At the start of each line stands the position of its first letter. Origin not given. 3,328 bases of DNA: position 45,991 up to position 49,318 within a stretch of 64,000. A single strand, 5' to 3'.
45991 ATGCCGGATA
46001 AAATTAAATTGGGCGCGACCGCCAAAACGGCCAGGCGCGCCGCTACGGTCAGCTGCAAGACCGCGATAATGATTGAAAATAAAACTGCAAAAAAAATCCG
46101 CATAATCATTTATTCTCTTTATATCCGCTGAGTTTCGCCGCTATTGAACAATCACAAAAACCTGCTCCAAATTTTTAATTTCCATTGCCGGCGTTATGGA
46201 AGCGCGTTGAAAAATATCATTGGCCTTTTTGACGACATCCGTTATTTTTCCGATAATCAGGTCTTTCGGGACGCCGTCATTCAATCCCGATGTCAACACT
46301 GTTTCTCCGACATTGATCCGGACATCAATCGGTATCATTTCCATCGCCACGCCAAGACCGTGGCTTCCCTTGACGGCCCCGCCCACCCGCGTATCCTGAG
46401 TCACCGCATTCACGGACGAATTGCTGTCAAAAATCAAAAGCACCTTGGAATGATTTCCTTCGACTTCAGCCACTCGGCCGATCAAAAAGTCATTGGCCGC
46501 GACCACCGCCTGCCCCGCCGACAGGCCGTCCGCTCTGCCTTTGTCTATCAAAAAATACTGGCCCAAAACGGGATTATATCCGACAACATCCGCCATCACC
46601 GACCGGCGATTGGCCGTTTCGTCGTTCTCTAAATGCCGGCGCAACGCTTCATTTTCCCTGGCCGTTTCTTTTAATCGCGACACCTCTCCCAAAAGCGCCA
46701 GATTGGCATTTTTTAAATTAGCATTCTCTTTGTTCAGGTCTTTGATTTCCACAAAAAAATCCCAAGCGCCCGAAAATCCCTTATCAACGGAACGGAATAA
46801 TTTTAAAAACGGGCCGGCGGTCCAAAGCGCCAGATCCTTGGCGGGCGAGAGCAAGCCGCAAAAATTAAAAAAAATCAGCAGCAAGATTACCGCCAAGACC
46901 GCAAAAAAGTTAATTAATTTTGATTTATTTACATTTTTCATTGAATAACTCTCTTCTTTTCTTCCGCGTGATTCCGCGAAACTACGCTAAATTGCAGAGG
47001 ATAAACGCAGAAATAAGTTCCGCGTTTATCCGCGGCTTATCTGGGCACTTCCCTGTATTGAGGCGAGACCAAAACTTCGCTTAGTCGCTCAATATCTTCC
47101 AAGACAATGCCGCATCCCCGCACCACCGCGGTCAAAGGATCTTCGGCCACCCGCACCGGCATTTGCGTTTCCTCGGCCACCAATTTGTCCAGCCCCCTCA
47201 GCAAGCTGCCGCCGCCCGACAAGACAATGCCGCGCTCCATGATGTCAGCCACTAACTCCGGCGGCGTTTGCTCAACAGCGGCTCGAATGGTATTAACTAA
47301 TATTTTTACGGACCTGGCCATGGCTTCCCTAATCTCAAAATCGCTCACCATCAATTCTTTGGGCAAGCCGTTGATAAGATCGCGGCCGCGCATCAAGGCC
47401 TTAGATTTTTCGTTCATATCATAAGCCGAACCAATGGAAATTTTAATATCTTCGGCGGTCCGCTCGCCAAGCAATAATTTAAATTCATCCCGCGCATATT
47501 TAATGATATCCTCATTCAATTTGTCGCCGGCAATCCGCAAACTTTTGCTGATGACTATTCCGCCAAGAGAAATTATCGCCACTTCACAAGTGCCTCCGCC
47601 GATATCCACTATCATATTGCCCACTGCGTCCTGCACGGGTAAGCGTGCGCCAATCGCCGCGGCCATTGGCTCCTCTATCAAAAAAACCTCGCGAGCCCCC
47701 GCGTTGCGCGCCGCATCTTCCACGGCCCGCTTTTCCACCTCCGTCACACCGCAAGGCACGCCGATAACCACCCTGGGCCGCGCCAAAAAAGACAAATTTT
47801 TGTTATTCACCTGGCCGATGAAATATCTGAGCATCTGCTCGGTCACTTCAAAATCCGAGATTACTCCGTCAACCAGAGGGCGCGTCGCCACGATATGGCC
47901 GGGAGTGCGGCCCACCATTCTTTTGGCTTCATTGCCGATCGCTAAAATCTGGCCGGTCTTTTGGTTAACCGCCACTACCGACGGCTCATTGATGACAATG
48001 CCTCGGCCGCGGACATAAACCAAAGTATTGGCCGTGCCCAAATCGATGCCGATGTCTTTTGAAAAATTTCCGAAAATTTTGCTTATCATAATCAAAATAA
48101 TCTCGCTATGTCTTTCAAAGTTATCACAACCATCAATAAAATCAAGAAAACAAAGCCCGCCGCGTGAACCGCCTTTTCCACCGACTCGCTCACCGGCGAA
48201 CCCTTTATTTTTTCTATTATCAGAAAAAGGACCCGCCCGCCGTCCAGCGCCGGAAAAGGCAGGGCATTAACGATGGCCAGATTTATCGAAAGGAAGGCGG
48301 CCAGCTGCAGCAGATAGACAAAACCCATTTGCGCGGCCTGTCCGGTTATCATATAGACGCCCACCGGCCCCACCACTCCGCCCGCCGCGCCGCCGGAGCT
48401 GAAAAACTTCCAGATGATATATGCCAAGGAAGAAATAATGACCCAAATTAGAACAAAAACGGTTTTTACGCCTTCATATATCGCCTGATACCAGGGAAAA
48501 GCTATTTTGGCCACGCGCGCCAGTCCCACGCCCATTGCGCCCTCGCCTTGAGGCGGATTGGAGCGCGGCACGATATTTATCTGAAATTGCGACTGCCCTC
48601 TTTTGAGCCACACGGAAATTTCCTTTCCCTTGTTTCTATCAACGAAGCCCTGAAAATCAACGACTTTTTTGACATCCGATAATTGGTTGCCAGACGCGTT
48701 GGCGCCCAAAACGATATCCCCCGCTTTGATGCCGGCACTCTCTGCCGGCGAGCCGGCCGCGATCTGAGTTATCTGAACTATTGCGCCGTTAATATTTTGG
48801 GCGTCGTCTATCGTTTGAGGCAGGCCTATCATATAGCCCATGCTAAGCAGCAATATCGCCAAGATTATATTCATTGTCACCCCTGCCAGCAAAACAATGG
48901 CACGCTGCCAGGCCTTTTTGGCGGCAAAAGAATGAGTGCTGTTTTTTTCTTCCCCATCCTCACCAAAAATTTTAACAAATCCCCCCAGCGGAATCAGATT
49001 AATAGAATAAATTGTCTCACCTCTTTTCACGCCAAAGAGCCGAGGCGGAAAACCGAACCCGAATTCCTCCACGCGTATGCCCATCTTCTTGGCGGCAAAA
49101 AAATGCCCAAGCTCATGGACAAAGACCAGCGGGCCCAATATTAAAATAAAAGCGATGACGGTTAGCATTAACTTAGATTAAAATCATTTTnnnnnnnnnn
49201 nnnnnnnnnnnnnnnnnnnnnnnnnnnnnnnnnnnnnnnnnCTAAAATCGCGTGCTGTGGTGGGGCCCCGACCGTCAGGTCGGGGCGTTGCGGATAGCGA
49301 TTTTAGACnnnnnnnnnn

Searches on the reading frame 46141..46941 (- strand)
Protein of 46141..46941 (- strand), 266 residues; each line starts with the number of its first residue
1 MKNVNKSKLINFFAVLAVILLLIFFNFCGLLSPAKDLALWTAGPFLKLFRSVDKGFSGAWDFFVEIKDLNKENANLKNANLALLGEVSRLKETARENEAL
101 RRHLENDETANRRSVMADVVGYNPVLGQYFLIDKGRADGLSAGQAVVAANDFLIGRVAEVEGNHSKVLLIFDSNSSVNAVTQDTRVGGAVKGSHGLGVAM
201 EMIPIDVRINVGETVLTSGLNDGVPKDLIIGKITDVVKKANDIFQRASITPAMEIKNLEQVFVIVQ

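Call 92: search_protein_families(library=pfam, max_evalue=0.0001, proteins=[window:46141-46941:-])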
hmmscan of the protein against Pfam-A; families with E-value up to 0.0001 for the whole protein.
window:46141-46941:- (266 aa): 1 family
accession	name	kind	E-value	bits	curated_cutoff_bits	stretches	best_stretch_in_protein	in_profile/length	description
PF04085.20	MreC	-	2.6e-35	121.8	28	1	128-264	11-146/147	Rod shape-determining protein MreC, barrel core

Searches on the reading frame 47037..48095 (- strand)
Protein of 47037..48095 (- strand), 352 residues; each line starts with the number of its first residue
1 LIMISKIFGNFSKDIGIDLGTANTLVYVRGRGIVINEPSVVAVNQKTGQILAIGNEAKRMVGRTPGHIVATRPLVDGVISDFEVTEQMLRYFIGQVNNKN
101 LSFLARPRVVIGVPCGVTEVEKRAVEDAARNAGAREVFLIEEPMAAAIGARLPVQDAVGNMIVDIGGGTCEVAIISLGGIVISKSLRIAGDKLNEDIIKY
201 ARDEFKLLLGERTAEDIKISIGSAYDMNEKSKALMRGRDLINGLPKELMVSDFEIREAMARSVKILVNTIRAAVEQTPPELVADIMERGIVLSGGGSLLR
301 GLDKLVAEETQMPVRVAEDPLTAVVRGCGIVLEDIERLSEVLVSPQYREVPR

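Call 92: search_protein_families(library=pfam, max_evalue=0.0001, proteins=[window:47037-48095:-])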
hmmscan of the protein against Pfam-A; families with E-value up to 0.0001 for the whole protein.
window:47037-48095:- (352 aa): 6 families
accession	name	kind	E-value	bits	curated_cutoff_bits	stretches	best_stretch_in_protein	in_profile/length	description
PF06723.19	MreB_Mbl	-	3.8e-143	476.7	27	1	12-338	1-325/327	MreB/Mbl protein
PF14450.12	FtsA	-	5.8e-13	49.7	31.8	1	162-319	2-112/127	Cell division protein FtsA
PF00012.26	HSP70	-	7.3e-12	44.7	20.6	1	108-216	135-249/599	Hsp70 protein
PF00022.25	Actin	-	7.3e-09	35.1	27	0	38-203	31-189/410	Actin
PF11104.14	PilM_2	-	6.8e-06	25.7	27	0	290-318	278-306/340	Type IV pilus assembly protein PilM;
PF25216.1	Volactin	-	1.8e-05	24.9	35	0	41-329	49-318/321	Volactin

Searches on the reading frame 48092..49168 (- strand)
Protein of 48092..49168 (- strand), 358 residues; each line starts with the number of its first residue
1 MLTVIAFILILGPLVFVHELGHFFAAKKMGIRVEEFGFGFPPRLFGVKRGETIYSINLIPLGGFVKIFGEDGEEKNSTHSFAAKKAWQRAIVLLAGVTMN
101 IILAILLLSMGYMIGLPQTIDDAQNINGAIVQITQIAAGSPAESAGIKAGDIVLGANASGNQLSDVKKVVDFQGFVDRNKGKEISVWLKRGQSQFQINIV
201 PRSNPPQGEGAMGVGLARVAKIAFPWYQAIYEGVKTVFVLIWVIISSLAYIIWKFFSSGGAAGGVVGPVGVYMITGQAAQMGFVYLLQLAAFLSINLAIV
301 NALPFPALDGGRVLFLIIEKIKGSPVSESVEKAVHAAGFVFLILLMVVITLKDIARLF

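Call 92: search_protein_families(library=pfam, max_evalue=0.0001, proteins=[window:48092-49168:-])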
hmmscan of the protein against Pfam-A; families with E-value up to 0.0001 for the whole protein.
window:48092-49168:- (358 aa): 2 families
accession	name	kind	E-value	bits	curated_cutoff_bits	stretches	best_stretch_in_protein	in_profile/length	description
PF02163.28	Peptidase_M50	-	1.8e-59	201.2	27.2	1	6-345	1-221/221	Peptidase family M50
PF17820.7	PDZ_6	-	3.8e-07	30.2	27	1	133-157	2-26/54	PDZ domain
